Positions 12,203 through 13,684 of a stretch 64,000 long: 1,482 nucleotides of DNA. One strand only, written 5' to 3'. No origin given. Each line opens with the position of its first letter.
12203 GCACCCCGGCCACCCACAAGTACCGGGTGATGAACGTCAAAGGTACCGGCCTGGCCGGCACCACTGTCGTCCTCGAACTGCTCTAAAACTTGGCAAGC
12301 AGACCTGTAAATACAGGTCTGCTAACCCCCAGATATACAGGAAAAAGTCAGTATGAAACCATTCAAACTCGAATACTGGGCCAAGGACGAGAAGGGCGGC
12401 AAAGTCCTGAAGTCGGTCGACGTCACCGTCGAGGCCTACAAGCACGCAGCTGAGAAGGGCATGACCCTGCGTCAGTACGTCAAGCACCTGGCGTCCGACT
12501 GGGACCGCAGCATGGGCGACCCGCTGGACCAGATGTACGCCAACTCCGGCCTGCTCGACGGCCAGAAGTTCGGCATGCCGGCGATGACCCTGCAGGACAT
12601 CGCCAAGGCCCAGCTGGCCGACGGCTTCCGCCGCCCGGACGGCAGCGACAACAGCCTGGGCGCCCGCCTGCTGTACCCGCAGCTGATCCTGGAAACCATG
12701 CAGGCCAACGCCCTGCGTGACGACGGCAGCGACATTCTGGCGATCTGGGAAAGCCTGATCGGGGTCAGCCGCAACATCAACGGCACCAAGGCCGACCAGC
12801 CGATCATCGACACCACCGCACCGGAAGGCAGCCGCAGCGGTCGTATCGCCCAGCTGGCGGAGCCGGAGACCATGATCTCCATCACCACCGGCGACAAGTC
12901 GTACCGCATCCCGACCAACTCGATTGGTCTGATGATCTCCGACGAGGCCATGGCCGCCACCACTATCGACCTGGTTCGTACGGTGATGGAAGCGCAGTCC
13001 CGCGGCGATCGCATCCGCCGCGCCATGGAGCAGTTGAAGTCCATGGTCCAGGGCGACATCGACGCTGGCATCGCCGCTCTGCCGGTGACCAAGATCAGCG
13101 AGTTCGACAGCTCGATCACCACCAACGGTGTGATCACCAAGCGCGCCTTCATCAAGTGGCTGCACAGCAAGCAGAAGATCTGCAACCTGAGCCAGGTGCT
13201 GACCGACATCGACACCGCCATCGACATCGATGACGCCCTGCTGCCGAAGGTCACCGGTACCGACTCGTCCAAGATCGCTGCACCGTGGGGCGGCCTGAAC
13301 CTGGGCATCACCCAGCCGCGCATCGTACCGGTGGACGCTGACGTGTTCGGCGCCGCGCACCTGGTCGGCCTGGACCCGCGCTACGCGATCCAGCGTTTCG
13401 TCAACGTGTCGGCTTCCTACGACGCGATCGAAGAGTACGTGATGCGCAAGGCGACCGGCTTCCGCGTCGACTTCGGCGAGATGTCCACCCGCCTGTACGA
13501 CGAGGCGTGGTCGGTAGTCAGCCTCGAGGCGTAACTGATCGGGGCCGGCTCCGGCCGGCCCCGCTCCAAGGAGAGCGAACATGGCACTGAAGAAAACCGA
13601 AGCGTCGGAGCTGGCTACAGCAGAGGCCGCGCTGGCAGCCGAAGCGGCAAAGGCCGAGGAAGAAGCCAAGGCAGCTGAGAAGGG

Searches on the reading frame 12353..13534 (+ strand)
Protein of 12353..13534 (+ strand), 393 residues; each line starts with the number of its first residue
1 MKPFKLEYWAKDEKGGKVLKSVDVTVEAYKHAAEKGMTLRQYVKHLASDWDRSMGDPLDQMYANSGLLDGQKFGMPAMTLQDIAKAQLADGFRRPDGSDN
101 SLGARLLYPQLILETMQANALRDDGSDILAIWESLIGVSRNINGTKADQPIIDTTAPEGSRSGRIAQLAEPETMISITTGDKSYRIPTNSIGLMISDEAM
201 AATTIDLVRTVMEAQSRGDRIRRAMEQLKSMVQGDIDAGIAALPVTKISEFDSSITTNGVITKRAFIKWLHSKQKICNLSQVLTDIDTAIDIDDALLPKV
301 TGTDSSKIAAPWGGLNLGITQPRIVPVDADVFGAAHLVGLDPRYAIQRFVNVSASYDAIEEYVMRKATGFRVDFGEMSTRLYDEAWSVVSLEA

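Call 57: find_related_loci(query=window:12353-13534:+, collection=viral_contigs, flank=10000)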
Query window:12353-13534:+ (393 aa) in viral_contigs; peptide patterns used: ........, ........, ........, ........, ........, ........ (x = any residue, [..] = any of these).
21 stretches matched a pattern; 18 encode a relative of the query (tblastn E <= 1e-3); 17 distinct loci.
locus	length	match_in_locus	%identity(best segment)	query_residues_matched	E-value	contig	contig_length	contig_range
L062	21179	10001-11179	99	1-393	0e+0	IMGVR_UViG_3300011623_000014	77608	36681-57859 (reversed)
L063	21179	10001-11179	99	1-393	0e+0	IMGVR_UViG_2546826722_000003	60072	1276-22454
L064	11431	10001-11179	99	1-393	0e+0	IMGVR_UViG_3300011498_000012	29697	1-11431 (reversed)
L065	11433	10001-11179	99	1-393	0e+0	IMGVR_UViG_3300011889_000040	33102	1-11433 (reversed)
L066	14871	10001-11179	98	1-393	0e+0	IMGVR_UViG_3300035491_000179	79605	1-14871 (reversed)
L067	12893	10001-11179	98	1-393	0e+0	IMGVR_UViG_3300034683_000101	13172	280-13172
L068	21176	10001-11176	87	1-392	0e+0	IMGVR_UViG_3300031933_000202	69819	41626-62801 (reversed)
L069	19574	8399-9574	84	1-392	0e+0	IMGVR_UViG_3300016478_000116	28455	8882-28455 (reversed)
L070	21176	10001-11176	84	1-392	0e+0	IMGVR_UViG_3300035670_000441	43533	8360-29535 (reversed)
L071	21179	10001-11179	99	1-393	0e+0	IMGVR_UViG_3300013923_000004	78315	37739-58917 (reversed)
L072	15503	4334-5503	72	2-392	0e+0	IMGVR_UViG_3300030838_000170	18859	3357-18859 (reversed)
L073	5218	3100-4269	72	1-391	0e+0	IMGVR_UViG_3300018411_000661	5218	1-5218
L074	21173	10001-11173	69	1-392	0e+0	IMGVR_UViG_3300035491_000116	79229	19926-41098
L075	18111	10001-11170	69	6-393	9e-178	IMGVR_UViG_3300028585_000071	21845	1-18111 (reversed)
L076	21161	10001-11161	70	1-392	7e-177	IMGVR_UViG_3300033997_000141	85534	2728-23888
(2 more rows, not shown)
